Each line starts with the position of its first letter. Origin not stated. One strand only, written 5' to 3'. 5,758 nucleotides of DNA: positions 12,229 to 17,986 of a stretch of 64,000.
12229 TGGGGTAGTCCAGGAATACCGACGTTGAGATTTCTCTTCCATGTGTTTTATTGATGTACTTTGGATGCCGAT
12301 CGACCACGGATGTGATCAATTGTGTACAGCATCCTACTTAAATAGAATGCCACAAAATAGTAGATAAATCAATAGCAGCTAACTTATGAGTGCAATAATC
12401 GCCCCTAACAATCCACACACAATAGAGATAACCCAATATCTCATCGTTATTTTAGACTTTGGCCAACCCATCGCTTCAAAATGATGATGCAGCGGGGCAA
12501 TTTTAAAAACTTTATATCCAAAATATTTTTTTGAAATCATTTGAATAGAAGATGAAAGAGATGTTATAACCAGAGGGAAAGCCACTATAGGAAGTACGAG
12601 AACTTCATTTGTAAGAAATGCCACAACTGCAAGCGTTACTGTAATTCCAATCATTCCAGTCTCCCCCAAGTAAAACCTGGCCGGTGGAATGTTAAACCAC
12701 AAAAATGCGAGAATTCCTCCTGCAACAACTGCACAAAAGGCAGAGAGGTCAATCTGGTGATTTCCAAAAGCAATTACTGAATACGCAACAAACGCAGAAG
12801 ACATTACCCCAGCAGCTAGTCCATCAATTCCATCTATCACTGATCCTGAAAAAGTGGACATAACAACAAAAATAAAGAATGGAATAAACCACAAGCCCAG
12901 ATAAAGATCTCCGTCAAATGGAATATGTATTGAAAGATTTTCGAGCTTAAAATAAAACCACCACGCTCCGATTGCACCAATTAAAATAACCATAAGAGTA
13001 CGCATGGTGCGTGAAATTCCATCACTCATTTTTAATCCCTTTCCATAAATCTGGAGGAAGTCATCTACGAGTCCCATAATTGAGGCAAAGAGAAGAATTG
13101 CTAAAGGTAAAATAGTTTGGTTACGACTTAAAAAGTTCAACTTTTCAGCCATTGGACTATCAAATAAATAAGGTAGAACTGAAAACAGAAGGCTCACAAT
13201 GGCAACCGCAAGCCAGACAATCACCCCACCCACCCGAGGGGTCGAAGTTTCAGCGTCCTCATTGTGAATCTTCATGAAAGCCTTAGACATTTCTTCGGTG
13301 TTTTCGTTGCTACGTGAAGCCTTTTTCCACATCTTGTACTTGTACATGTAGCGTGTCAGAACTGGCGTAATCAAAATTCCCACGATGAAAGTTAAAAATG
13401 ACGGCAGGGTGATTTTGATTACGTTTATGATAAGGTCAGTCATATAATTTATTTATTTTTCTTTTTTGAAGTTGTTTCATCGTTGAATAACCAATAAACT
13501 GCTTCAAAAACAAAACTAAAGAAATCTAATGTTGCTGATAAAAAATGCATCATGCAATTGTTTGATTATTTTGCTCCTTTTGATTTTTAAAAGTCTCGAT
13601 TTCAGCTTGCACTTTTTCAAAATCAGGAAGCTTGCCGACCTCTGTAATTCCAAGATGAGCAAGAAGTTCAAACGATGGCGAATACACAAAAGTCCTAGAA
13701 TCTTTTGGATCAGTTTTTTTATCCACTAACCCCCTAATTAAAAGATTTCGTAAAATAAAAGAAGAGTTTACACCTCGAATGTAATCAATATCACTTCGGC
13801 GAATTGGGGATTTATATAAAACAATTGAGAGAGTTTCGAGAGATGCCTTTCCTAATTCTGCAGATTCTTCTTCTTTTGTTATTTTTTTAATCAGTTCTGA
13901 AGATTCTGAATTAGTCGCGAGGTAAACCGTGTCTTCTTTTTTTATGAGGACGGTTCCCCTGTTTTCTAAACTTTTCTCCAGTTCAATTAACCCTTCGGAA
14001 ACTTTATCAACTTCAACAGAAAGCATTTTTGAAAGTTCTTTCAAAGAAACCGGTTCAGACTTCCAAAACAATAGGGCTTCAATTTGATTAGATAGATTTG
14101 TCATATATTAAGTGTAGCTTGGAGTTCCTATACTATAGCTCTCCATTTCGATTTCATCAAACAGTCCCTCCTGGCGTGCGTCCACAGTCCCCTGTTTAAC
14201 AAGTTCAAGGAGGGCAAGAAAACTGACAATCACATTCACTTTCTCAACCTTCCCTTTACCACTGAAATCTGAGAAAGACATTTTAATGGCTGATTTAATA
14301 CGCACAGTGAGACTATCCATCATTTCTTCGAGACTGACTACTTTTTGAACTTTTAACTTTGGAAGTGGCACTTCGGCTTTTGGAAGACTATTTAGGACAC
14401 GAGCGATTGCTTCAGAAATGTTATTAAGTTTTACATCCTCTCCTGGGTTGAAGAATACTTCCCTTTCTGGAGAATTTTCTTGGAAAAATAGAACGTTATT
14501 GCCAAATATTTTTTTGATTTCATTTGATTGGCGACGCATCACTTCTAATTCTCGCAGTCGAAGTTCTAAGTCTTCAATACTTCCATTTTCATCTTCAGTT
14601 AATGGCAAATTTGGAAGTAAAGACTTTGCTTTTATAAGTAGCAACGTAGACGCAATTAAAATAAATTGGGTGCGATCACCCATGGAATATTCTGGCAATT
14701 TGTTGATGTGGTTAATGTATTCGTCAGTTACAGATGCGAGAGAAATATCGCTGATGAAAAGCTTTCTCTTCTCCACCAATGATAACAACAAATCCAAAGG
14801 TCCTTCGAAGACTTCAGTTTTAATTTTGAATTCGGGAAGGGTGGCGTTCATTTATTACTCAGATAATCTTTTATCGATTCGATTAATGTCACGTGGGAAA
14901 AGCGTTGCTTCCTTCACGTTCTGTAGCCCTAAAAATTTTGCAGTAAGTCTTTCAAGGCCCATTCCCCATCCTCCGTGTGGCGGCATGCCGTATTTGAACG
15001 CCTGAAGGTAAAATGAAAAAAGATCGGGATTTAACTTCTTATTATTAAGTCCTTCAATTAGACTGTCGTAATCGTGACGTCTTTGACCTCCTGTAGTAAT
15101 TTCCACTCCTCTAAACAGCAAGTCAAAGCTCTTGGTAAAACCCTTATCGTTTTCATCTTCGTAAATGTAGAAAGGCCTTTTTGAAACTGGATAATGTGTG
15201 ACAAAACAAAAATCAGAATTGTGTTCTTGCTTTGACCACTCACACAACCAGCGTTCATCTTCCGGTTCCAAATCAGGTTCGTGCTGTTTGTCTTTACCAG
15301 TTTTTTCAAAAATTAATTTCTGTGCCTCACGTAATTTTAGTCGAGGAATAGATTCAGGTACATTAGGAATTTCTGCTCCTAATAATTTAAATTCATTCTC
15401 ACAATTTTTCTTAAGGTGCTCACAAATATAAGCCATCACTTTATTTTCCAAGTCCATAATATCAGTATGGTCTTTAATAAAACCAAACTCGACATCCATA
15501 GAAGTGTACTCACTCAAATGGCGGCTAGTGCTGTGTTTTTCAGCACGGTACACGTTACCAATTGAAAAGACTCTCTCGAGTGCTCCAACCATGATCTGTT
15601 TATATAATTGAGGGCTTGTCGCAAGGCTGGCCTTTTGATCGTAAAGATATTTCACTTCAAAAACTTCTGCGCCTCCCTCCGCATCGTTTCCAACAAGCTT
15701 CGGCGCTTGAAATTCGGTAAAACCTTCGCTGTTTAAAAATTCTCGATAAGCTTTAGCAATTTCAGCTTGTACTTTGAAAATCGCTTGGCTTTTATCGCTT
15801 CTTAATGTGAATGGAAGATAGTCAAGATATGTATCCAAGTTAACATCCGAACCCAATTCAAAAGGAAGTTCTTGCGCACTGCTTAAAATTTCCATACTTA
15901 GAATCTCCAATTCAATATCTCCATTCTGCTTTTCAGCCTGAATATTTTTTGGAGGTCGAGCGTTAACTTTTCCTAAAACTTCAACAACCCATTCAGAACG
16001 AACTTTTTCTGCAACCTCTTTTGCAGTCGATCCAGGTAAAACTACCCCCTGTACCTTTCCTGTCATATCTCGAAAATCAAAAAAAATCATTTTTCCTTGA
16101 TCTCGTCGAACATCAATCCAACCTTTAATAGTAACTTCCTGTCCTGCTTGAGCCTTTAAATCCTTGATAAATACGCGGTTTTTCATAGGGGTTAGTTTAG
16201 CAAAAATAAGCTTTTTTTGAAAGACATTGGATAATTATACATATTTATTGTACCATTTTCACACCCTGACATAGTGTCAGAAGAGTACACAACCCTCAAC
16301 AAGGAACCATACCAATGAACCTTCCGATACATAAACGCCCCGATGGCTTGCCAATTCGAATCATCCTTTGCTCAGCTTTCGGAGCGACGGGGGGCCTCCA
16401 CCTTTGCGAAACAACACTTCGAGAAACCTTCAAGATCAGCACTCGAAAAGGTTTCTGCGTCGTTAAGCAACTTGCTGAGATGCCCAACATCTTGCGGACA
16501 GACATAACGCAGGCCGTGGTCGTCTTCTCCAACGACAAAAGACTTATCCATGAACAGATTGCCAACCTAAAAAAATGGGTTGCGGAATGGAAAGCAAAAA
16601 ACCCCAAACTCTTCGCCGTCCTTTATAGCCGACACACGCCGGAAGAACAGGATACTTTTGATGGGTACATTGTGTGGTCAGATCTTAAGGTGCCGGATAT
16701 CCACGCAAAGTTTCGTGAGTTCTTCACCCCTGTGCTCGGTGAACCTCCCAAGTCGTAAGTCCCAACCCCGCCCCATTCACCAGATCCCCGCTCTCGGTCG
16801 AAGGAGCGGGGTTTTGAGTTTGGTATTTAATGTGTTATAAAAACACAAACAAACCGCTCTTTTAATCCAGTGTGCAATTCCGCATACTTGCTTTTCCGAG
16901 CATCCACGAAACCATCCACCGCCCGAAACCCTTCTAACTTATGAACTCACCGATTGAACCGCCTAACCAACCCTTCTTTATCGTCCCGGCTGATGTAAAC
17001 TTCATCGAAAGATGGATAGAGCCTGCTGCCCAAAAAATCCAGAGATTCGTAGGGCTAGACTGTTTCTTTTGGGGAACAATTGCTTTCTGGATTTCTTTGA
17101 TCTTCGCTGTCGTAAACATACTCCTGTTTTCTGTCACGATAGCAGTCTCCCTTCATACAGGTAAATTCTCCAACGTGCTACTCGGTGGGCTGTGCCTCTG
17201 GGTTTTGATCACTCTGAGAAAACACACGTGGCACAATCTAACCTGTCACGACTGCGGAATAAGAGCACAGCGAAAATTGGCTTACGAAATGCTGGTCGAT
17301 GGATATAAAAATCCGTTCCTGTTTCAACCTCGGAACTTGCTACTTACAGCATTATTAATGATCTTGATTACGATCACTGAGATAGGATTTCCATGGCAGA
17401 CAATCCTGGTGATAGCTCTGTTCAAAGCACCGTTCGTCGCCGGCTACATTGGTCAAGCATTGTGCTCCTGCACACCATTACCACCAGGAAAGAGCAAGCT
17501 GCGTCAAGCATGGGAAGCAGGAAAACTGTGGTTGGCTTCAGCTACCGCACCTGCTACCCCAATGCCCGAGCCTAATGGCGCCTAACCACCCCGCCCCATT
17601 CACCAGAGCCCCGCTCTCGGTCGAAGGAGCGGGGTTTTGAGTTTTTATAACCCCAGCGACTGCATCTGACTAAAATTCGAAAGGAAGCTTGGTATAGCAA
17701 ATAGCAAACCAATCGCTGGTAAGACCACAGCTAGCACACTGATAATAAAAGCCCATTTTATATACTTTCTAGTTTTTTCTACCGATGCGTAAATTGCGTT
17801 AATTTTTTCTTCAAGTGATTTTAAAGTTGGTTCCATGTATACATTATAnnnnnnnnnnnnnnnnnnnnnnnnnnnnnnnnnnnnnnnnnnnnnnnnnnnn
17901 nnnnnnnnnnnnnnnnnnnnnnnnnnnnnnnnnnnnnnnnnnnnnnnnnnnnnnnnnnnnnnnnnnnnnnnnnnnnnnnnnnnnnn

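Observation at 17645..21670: Translationally coupled operon: membrane protein – PlsC-like acyltransferase – RimK-like ATP-grasp – C39-like Cys/His protein – Ddl – small membrane protein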

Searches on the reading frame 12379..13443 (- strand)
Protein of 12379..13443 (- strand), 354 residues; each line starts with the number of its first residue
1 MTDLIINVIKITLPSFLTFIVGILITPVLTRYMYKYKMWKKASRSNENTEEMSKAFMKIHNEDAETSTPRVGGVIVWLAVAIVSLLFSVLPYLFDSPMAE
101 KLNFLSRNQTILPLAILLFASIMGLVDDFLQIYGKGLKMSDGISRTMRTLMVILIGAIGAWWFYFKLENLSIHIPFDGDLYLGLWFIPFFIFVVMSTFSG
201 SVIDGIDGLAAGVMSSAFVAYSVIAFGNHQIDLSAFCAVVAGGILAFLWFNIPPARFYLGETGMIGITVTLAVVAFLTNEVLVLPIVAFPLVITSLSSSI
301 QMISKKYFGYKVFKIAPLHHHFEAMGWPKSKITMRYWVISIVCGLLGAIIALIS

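Call 17: search_protein_families(library=pfam, proteins=[window:12379-13443:-], max_evalue=0.001)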
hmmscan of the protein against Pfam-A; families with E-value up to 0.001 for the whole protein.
window:12379-13443:- (354 aa): 1 family
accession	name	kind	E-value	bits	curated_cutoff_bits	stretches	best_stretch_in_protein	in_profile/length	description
PF00953.26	Glycos_transf_4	-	5.1e-20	72.5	27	1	114-277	5-158/160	Glycosyl transferase family 4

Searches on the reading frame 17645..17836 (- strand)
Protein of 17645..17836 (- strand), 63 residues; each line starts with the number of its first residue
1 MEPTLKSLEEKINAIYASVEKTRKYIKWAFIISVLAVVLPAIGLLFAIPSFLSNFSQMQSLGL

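Call 3: search_protein_families(library=pfam, proteins=[window:17645-17836:-], max_evalue=0.1)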
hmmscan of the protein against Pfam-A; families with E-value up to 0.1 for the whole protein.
window:17645-17836:- (63 aa): 4 families
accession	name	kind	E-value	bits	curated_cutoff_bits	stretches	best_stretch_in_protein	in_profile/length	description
PF22571.1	LiaI-LiaF-TM_PspC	-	0.0092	16.2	27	1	23-59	76-113/142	PspC transmembrane region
PF13786.12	DUF4179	-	0.074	13.9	30.1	1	22-61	3-40/94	Domain of unknown function (DUF4179)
PF07136.16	DUF1385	-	0.085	12.6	22.1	1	18-57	29-68/227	Protein of unknown function (DUF1385)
PF01105.29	EMP24_GP25L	-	0.1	13.1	25.9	0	5-52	134-181/182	emp24/gp25L/p24 family/GOLD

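Call 4: search_protein_families(library=ncbifam, proteins=[window:17645-17836:-], max_evalue=0.1)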
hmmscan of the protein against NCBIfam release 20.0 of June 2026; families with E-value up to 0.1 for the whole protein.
window:17645-17836:- (63 aa): 2 families
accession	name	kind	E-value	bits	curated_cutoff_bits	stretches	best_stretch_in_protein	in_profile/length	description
TIGR00776.1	RhaT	subfamily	0.022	13.9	319.6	1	13-48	224-260/290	RhaT/GlcU family sugar-proton symporter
NF045962.1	MAG2810_fam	equivalog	0.071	12.1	175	1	6-55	23-71/394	MAG2810 family protein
